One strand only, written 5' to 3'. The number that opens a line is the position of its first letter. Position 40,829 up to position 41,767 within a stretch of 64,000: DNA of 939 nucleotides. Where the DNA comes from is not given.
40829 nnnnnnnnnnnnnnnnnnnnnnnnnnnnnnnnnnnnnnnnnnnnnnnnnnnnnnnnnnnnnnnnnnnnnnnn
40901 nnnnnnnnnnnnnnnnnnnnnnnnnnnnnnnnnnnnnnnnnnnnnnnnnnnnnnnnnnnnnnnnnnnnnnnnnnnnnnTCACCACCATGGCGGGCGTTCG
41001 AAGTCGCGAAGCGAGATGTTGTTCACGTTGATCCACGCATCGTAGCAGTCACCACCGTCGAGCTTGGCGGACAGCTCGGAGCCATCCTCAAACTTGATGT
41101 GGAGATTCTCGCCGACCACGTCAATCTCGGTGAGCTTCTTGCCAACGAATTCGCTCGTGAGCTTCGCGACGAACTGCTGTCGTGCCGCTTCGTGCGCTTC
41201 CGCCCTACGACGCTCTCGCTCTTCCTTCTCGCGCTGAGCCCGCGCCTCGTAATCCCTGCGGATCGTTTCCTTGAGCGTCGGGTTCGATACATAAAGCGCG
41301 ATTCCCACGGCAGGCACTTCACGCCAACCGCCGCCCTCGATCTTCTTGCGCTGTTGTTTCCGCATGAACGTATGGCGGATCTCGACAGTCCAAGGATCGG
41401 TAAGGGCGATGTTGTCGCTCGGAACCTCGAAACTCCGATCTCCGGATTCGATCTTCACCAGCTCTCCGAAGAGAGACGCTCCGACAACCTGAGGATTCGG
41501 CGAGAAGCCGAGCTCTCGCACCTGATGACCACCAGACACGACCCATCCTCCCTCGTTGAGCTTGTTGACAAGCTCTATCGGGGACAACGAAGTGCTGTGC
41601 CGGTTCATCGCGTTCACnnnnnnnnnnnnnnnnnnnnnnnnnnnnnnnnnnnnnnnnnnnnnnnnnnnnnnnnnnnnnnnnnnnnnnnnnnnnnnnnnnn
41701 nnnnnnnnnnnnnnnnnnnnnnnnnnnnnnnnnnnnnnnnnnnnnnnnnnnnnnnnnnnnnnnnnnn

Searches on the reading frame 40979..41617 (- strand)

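Call 56: search_protein_families(library=pfam, proteins=[window:40979-41617:-], max_evalue=0.01)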
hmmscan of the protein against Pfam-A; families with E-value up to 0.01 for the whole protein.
window:40979-41617:- (212 aa): 2 families
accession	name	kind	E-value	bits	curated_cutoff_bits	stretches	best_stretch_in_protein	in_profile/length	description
PF11382.13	MctB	-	0.0017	18.6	25.6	1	103-168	19-87/306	Copper transport outer membrane protein, MctB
PF06991.16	MFAP1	-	0.0064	16.8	26.8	1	78-159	10-71/215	Microfibril-associated/Pre-mRNA processing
